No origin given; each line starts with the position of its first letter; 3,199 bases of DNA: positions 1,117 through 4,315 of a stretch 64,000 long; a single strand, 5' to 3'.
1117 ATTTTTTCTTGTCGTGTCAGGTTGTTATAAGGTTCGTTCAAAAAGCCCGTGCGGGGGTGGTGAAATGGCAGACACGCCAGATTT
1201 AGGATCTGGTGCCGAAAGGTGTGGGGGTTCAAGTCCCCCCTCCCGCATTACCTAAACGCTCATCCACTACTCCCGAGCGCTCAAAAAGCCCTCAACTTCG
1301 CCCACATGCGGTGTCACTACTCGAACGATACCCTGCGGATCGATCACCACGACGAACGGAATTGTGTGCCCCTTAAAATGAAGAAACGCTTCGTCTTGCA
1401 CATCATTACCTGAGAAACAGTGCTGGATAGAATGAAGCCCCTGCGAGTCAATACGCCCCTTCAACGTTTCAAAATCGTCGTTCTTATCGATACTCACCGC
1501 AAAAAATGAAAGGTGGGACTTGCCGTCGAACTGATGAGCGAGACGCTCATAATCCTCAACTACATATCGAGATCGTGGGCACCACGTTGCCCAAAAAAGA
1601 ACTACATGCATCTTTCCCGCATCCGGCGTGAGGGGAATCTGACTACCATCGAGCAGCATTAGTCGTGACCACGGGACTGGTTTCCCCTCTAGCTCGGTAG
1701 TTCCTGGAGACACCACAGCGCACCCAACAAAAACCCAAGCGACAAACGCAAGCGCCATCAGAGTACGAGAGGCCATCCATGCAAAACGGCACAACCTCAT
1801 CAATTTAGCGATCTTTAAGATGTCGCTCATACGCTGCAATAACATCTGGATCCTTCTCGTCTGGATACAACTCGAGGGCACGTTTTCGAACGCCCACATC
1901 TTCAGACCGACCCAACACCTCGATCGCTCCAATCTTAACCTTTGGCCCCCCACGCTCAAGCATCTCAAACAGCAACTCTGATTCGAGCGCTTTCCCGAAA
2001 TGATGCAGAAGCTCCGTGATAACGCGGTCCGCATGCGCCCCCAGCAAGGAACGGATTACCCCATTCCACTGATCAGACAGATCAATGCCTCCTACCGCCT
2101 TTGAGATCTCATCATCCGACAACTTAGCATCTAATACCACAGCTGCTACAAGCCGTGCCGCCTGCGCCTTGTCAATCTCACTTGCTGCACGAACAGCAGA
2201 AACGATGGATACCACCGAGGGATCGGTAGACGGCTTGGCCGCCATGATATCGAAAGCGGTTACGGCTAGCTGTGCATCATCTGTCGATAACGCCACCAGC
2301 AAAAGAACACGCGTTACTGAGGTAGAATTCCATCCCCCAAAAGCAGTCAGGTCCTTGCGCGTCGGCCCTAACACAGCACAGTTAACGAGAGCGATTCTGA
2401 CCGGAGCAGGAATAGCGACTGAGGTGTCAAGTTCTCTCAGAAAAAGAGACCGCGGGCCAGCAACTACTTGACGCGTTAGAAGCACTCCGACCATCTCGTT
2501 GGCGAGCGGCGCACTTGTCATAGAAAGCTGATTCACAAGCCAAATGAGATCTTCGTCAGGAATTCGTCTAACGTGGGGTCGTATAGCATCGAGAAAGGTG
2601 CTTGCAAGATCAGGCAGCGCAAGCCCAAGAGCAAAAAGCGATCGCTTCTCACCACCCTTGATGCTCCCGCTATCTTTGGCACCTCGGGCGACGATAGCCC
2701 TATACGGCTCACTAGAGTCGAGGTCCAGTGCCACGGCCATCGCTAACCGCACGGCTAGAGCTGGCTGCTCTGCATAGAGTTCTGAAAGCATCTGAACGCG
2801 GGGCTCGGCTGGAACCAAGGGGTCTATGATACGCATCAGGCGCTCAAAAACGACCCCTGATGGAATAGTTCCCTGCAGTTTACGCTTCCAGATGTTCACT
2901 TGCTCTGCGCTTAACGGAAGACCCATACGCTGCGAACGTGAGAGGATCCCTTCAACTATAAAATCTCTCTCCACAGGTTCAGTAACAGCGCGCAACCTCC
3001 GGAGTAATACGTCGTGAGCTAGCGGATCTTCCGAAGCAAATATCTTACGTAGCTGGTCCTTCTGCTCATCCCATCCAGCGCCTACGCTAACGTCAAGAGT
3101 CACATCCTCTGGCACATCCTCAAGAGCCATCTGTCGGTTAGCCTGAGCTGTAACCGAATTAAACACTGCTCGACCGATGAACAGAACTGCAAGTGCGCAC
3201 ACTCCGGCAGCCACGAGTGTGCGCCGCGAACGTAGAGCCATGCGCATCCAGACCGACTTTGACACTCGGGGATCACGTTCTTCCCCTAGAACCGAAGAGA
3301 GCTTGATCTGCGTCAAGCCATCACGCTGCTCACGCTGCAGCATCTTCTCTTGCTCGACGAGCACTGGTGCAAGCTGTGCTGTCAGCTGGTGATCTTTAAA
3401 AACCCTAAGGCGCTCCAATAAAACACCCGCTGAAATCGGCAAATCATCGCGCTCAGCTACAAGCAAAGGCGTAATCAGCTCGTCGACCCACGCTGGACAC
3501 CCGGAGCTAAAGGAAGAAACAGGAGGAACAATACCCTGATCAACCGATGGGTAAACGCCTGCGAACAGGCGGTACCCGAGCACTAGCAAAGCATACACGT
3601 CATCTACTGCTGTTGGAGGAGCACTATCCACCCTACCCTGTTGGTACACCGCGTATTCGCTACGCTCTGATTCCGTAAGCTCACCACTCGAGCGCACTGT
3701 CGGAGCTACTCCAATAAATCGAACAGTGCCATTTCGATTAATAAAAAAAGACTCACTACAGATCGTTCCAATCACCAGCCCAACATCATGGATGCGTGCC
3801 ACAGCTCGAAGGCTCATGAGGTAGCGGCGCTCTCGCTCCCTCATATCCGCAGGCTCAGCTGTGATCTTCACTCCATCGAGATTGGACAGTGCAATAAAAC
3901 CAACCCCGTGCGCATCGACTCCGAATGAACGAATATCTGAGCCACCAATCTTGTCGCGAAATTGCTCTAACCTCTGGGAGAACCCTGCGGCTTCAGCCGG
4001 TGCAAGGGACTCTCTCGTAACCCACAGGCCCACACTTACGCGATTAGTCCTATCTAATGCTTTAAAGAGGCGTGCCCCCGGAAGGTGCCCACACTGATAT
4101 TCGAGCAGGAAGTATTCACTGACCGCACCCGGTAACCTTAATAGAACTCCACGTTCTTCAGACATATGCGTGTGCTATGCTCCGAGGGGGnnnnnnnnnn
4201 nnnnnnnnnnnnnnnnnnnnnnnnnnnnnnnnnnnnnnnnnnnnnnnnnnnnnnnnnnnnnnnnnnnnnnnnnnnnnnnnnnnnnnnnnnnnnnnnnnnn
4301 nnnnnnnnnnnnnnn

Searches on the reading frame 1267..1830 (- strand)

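Call 76: search_protein_families(library=pfam, proteins=[window:1267-1830:-], max_evalue=0.01)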
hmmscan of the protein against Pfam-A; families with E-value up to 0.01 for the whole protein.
window:1267-1830:- (187 aa): 4 families
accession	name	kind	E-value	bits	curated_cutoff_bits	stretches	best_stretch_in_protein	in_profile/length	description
PF13905.12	Thioredoxin_8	-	4.9e-08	33.6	27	1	72-169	1-94/94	Thioredoxin-like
PF00578.27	AhpC-TSA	-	1.3e-07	32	26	1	50-171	3-123/124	AhpC/TSA family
PF08534.16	Redoxin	-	9.8e-06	25.9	26.6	1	48-171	2-130/148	Redoxin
PF00085.26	Thioredoxin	-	8.2e-05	23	23.5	1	73-120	19-64/103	Thioredoxin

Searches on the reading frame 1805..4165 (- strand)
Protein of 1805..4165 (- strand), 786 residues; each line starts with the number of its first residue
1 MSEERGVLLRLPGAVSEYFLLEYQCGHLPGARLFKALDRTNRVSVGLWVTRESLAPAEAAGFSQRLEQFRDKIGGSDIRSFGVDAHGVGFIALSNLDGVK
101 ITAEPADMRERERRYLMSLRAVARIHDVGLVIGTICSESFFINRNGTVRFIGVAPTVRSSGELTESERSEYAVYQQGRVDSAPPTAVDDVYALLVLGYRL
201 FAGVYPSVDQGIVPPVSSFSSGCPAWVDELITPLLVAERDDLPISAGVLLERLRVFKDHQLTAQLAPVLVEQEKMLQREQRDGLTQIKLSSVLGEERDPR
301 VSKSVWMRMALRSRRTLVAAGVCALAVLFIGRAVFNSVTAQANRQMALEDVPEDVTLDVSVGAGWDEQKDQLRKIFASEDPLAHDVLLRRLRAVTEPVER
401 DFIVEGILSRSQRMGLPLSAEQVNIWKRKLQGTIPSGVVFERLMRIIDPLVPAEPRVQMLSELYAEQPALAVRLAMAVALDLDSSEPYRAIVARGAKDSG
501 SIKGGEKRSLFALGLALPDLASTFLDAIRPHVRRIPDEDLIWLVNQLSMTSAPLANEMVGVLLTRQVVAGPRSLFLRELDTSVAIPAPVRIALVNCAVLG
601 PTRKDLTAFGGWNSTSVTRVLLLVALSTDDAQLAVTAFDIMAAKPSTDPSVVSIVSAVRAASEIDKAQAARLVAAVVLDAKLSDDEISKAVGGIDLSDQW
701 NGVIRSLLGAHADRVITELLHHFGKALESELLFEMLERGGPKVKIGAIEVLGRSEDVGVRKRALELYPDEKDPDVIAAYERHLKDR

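Call 4: search_protein_families(library=pfam, proteins=[window:1805-4165:-], max_evalue=0.01)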
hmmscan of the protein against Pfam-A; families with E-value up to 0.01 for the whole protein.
window:1805-4165:- (786 aa): 0 families

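Call 25: search_protein_families(library=ncbifam, proteins=[window:1805-4165:-], max_evalue=0.001)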
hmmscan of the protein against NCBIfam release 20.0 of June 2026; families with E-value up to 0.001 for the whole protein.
window:1805-4165:- (786 aa): 1 family
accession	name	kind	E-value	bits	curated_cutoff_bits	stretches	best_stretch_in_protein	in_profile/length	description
NF047741.1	antiphage_MADS6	equivalog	0.00017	20.3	460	0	119-261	309-465/612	methylation-associated defense system protein kinase MAD6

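Call 38: find_homologous_proteins(query=A3, max_evalue=0.001)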
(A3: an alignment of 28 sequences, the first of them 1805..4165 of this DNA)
Query A3 (28 sequences) (786 aa, profile of the alignment): 144 proteins with E <= 0.001 among 8000 candidates; the best 120 are listed.
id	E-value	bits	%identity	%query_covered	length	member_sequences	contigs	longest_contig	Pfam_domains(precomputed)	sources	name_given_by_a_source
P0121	2.2e-227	775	100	100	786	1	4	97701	-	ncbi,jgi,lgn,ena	jgi:hypothetical protein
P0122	2.3e-223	762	39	98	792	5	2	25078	-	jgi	jgi:hypothetical protein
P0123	1.4e-208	713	64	100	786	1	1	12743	-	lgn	-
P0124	6.4e-203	694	70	100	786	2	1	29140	-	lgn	-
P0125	3.6e-200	685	64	100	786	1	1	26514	-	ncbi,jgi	jgi:hypothetical protein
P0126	1.3e-128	448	68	74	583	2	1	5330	-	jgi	jgi:hypothetical protein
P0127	4.4e-28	116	-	-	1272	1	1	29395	PF11614.15,PF07714.24,PF00069.32,PF16697.11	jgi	jgi:serine/threonine protein kinase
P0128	9.4e-22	95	-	-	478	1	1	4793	PF07714.24,PF00069.32,PF03109.23,PF03793.25,PF01636.30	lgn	-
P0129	1.5e-19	88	26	19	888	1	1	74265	PF13176.13,PF24885.2,PF13374.13,PF07721.21,PF14559.13,PF06293.21,PF07714.24,PF00069.32,PF17874.8,PF00515.35,PF03109.23,PF13424.13,PF13432.13,PF13181.13,PF07719.24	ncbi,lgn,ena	-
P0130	3.9e-19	86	-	-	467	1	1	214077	PF07714.24,PF00069.32,PF26309.1,PF03109.23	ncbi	-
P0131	8.3e-18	82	26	14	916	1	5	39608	PF14559.13,PF06293.21,PF07714.24,PF00069.32,PF03109.23,PF13424.13,PF24885.2,PF13374.13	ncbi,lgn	-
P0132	3.1e-17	80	-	-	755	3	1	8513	PF07714.24,PF13431.13,PF00069.32,PF14531.13,PF13432.13,PF13428.13,PF07719.24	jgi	jgi:eukaryotic-like serine/threonine-protein kinase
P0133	3.3e-17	80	37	8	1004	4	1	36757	PF07714.24,PF00069.32,PF13414.13,PF00515.35,PF07719.24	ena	-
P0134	5.3e-17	79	-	-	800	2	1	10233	PF07714.24,PF13431.13,PF00069.32,PF13414.13,PF13371.13,PF07719.24,PF01636.30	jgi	jgi:eukaryotic-like serine/threonine-protein kinase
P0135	1.5e-16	78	-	-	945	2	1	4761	PF13431.13,PF23914.2,PF13414.13,PF13428.13,PF14559.13,PF24575.2,PF07714.24,PF00069.32,PF13371.13,PF00515.35,PF03109.23,PF13424.13,PF21033.5,PF13432.13,PF13181.13,PF07719.24,PF01636.30,PF13174.13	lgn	-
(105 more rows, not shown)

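Call 56: predict_structure(alignment_id=A4)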
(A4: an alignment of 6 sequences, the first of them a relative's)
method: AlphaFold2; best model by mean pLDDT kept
length: 786 residues; sequences in the alignment: 6
mean_pLDDT: 60.6   pTM: 0.46
mean pLDDT of the five models: 60.6, 58.5, 55.8, 55.3, 53.0
residues with pLDDT >= 90: 82; 70-90: 253; 50-70: 128; < 50: 323
segments of 3 or more residues with pLDDT < 50: 1-45, 95-106, 108-113, 125-362, 417-425, 431-438
pLDDT, mean of each block of 10 residues (from residue 1): 32 43 37 38 48 59 64 55 59 46 43 50 48 41 40 31 31 26 29 36 31 30 37 39 39 40 24 21 21 25 22 30 37 31 28 44 61 71 62 62 66 51 48 48 64 76 80 81 79 80 77 86 82 87 87 87 86 86 78 90 90 84 91 91 77 85 86 88 88 83 88 90 87 90 93 87 89 92 81
secondary structure, 60 per line:
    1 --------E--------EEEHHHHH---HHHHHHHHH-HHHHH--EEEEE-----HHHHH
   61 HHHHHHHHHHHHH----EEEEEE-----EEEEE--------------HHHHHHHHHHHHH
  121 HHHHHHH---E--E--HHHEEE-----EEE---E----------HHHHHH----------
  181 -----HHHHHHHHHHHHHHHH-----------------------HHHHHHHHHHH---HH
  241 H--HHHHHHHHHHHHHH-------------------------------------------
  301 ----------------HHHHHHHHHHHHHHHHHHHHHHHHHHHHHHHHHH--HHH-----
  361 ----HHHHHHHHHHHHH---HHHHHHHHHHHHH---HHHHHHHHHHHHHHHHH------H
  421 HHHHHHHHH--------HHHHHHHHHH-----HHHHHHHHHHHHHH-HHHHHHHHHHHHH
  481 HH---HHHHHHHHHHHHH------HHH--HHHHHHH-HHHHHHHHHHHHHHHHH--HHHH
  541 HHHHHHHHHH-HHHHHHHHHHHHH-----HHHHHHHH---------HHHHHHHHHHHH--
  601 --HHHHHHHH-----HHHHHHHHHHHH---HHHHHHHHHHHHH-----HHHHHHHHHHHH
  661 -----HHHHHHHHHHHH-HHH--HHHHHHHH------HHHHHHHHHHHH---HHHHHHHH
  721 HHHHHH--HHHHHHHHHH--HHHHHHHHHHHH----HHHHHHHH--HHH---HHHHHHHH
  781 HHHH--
elements in order (helices of 4 or more, strands of 3 or more residues): E18-20 H21-25 H29-37 H39-43 E46-50 H56-73 E78-83 E89-93 H108-127 E140-142 E148-150 H165-170 H186-201 H225-235 H244-257 H317-350 H365-377 H381-393 H397-413 H420-429 H438-447 H453-466 H468-482 H486-498 H510-516 H518-534 H537-550 H552-564 H570-577 H587-598 H603-610 H616-627 H631-643 H649-660 H666-677 H684-691 H698-709 H713-726 H729-738 H741-752 H757-764 H773-784

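Call 58: fold_search(model_id=the predicted structure, library=pdb)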
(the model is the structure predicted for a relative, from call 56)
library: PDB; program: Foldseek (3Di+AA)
matches with E <= 10: 1136; with E <= 0.001: 0
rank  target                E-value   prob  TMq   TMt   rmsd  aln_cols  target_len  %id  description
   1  9c59_B                1.2e-03  1.00  0.21  0.26  16.3       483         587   11  Human AP-3 dimer bound to myristoylated Arf1 (Q71L) and LAMP1 cargo on a lipid nanodisc (released 2024-12-18)
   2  7cru_C                2.0e-03  0.99  0.18  0.28  15.1       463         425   13  hnRNPK NLS in complex with Importin alpha 1 (KPNA2) (released 2021-11-17)
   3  8qxd_N                3.1e-03  0.69  0.11  0.11  37.6       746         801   12  Cryo-EM structure of the cross-exon pre-B complex (released 2024-05-22)
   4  6d7n                  3.4e-03  0.96  0.16  0.24  15.6       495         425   14  Crystal structure of the W357R/W399R Importin alpha mutant (released 2019-03-06)
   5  7cru_A                3.6e-03  0.99  0.19  0.29  15.1       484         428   14  hnRNPK NLS in complex with Importin alpha 1 (KPNA2) (released 2021-11-17)
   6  2z6g                  4.6e-03  0.92  0.14  0.18  18.8       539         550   14  Crystal Structure of a Full-Length Zebrafish Beta-Catenin (released 2008-02-12)
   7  8i0p_1                7.2e-03  0.82  0.16  0.13  32.5       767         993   12  The cryo-EM structure of human pre-Bact complex (released 2024-07-31)
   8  4uqi_B                8.2e-03  0.96  0.16  0.19  19.8       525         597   12  AP2 controls clathrin polymerization with a membrane-activated switch (released 2014-07-30)
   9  1g3j_A                8.9e-03  0.85  0.14  0.18  18.3       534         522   13  CRYSTAL STRUCTURE OF THE XTCF3-CBD/BETA-CATENIN ARMADILLO REPEAT COMPLEX (released 2000-12-11)
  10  7pks_g                1.1e-02  0.87  0.16  0.15  17.3       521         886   14  Structural basis of Integrator-mediated transcription regulation (released 2021-12-08)
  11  1th1_A                1.2e-02  0.85  0.14  0.19  16.5       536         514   13  Beta-catenin in complex with a phosphorylated APC 20aa repeat fragment (released 2004-09-07)
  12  8any_A4               1.3e-02  0.87  0.15  0.18  33.0       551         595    9  Human mitochondrial ribosome in complex with LRPPRC, SLIRP, A-site, P-site, E-site tRNAs and mRNA (released 2023-08-16)
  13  1th1_B                1.3e-02  0.77  0.14  0.18  16.0       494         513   14  Beta-catenin in complex with a phosphorylated APC 20aa repeat fragment (released 2004-09-07)
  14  3knd_A                1.4e-02  0.95  0.18  0.27  15.1       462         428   14  TPX2:importin-alpha complex (released 2010-03-23)
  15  7som_F                1.4e-02  0.77  0.15  0.13  36.9       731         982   13  Ciliary C2 central pair apparatus isolated from Chlamydomonas reinhardtii (released 2022-04-13)
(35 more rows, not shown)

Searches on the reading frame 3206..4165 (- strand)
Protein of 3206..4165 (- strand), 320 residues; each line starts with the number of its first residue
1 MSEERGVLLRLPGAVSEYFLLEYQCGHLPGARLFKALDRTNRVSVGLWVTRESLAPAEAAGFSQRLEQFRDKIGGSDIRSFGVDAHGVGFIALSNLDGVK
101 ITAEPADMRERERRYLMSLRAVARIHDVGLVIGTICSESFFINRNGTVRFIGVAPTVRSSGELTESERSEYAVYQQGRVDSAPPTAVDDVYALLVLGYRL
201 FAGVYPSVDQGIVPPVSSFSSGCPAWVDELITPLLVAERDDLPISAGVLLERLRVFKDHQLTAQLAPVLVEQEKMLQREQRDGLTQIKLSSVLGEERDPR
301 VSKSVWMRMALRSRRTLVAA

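Call 31: search_solved_structures(query=A1, max_evalue=0.01, show_alignments=1)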
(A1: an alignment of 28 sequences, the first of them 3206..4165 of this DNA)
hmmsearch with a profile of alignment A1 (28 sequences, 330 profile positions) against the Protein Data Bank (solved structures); distinct sequences matched with E-value up to 0.01: 933 (the best 60 are shown).
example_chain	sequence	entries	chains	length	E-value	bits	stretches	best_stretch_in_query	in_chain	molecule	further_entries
9ru3_A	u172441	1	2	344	4e-25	91.6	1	19-317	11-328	Serine/threonine-protein kinase StkP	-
9ruj_A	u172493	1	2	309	3.9e-23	85.1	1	19-264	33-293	Serine/threonine-protein kinase StkP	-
9ruk_A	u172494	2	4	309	4.6e-23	84.9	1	19-264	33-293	Serine/threonine-protein kinase StkP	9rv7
9tmq_A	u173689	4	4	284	1.1e-20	77.1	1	14-266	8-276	Serine/threonine-protein kinase PknA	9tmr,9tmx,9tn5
6b2q_A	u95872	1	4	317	1.1e-20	77.1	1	11-266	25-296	Serine/threonine-protein kinase PknA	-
4ow8_A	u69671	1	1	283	1.2e-20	76.9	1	14-266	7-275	Serine/threonine-protein kinase PknA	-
4x3f_A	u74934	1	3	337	1.2e-20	76.9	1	14-267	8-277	Serine/threonine-protein kinase PknA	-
3f61_A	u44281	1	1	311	3e-20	75.6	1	10-266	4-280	Serine/threonine-protein kinase pknB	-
3ori_A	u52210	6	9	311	3.1e-20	75.6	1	10-266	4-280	Serine/threonine protein kinase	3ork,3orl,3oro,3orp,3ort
6i2p_A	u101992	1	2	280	3.6e-20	75.4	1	11-263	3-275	Serine/threonine-protein kinase PknB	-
3f69_A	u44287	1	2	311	4.4e-20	75.1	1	10-266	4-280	Serine/threonine-protein kinase pknB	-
3orm_A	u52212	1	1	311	7.1e-20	74.4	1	10-266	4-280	Serine/threonine protein kinase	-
1mru_A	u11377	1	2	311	9.6e-20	74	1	10-266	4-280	Probable serine/threonine-protein kinase pknB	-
5u94_A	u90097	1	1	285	1.1e-19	73.7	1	10-263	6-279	Serine/threonine-protein kinase PknB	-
1o6y_A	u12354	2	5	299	1.2e-19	73.6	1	10-263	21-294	SERINE/THREONINE-PROTEIN KINASE PKNB | Probable serine/threonine-protein kinase pknB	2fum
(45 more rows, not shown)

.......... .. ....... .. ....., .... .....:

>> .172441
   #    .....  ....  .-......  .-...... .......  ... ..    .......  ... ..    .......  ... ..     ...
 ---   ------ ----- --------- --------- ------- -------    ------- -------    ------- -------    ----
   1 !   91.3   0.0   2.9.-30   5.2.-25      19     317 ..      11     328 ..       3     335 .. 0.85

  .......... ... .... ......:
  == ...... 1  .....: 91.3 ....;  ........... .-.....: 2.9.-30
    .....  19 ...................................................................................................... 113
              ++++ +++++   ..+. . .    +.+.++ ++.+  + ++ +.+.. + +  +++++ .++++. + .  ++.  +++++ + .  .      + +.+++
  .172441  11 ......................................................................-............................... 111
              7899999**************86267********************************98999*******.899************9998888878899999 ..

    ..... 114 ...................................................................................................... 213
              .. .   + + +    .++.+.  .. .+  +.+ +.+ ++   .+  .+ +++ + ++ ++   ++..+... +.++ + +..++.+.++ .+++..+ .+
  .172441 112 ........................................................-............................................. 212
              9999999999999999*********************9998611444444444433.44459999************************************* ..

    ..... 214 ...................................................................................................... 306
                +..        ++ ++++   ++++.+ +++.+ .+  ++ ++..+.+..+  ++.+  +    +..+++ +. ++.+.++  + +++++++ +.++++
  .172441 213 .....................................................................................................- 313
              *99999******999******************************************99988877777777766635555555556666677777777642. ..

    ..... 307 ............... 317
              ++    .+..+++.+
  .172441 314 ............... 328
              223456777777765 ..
